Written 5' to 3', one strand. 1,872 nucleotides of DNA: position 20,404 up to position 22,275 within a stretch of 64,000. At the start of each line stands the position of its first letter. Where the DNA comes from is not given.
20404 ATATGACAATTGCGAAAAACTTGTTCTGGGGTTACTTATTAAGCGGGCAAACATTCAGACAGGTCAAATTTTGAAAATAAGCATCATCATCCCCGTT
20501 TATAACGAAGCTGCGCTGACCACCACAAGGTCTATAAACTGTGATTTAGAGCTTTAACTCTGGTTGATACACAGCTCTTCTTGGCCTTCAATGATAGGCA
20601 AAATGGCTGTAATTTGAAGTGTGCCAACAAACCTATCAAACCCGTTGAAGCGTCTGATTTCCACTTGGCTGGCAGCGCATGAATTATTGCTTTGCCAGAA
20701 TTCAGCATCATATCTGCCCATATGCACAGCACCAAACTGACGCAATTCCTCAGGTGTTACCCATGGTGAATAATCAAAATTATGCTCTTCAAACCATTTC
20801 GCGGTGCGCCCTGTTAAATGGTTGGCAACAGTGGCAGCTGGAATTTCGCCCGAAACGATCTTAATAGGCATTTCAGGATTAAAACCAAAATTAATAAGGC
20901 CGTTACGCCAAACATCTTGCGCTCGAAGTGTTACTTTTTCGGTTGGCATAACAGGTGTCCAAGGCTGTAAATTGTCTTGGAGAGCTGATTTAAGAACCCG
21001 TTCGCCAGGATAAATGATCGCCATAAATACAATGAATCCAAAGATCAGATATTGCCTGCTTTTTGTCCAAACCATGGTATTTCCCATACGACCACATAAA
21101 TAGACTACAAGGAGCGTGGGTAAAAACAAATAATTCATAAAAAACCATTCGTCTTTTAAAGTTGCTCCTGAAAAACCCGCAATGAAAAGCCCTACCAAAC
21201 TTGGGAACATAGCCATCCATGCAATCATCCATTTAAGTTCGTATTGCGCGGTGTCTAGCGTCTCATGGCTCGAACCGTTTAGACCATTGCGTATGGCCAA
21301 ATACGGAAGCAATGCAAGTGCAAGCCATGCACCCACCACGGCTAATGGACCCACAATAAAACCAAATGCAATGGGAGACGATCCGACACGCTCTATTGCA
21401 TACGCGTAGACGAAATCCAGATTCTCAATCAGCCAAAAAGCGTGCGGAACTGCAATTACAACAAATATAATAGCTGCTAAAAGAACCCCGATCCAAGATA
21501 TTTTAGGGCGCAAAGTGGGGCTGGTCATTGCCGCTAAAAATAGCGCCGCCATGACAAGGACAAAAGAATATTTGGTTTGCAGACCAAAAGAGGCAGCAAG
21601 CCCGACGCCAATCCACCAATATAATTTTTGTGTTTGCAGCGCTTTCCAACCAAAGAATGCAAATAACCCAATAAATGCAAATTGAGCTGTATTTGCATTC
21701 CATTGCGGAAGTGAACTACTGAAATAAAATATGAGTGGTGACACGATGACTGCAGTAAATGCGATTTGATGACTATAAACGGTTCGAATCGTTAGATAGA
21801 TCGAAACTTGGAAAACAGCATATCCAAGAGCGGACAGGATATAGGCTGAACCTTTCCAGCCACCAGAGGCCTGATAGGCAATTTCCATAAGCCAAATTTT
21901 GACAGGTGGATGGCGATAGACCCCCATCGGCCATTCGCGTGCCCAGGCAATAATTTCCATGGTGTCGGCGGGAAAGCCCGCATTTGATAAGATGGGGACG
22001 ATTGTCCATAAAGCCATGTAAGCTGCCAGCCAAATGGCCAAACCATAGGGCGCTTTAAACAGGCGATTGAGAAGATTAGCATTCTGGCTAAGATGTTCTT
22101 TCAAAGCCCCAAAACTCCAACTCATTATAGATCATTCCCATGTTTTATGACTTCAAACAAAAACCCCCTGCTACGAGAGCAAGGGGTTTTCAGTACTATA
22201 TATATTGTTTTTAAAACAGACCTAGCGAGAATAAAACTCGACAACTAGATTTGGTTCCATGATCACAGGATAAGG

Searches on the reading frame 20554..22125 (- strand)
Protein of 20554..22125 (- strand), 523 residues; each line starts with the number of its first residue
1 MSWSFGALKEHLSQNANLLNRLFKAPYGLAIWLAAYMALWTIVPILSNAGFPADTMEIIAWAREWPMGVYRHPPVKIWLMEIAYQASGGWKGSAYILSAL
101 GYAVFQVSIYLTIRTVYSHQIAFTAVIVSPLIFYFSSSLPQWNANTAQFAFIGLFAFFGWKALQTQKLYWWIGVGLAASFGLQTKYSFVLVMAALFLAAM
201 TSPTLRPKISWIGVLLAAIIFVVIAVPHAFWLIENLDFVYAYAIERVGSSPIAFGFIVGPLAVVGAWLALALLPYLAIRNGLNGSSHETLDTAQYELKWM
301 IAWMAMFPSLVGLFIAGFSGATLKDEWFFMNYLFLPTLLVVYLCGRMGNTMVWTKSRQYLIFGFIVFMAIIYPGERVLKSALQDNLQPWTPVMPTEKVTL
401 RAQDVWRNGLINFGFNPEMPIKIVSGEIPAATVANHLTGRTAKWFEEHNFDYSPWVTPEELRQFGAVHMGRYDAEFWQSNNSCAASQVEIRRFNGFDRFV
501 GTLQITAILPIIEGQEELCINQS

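Call 29: find_encoding_contigs(protein=window:20554-22125:-, flank=10000, max_places=3)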
Protein window:20554-22125:- (523 aa): 2 contigs read that carry it; 1 place shown.
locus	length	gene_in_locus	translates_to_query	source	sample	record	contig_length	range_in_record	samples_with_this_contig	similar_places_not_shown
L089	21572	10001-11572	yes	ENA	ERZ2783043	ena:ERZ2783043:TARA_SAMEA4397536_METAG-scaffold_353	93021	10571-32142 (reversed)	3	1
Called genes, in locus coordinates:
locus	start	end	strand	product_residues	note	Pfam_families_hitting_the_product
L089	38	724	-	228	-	-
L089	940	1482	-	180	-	PF00380:Ribosomal_S9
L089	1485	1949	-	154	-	PF00572:Ribosomal_L13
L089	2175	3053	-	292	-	PF00892:EamA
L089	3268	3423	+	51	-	-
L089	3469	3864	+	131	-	-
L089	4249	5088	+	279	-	PF02567:PhzC-PhzF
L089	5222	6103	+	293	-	PF00892:EamA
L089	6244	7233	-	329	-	PF04116:FA_hydroxylase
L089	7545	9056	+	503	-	PF03797:Autotransporter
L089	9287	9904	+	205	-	PF00163:Ribosomal_S4, PF01479:S4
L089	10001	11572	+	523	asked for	PF13231:PMT_2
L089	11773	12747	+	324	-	PF01171:ATP_bind_3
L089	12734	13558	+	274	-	PF00459:Inositol_P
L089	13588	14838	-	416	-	PF06609:TRI12 (weak), PF07690:MFS_1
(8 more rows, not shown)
